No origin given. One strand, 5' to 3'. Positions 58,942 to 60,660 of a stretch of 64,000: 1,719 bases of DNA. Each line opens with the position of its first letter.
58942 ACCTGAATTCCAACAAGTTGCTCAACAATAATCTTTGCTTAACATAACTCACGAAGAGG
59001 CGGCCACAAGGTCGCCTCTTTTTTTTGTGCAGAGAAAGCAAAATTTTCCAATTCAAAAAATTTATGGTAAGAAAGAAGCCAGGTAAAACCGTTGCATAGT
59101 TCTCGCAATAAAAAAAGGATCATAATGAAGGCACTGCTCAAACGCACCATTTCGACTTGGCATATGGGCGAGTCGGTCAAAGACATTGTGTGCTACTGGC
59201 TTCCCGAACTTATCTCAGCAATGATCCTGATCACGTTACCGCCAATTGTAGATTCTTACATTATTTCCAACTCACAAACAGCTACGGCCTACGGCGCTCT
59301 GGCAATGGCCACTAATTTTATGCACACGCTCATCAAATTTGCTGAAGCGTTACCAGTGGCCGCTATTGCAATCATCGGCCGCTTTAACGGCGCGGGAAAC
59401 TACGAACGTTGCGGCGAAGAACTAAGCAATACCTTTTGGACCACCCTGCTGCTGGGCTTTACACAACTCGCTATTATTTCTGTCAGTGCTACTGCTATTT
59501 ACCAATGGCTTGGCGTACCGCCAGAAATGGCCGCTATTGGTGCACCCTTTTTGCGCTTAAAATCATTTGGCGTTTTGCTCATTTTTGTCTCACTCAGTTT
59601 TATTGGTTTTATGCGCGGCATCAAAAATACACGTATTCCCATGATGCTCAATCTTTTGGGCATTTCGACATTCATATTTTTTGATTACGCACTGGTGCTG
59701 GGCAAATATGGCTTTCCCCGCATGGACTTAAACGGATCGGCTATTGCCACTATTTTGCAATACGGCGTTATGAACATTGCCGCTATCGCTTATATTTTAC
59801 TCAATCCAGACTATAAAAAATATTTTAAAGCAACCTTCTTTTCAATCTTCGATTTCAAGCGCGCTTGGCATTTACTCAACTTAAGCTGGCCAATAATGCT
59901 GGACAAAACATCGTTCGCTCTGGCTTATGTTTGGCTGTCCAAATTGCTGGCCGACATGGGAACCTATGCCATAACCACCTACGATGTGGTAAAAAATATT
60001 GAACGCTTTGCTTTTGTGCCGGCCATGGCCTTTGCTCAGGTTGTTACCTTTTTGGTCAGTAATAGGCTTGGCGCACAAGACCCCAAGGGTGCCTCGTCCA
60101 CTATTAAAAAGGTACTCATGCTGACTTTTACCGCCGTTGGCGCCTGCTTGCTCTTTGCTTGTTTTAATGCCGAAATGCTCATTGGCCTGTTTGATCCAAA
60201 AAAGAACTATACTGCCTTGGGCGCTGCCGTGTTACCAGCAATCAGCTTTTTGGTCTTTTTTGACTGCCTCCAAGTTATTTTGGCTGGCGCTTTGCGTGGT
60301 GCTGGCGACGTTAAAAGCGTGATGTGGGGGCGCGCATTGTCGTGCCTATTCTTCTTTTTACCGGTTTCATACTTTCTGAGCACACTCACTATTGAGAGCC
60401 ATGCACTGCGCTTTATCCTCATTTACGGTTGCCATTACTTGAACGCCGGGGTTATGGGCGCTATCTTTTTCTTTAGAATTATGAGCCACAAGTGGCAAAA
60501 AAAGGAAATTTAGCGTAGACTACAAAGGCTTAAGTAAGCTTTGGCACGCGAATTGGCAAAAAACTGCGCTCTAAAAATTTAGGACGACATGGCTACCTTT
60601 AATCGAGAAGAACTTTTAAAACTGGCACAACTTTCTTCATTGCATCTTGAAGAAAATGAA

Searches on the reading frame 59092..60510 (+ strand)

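Call 54: search_protein_families(library=pfam, proteins=[window:59092-60510:+], max_evalue=0.1)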
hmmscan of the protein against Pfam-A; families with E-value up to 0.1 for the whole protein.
window:59092-60510:+ (473 aa): 1 family
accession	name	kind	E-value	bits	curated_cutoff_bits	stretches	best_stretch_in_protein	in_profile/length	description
PF01554.23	MatE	-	3.4e-35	121.6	24.9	2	267-427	1-160/161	MatE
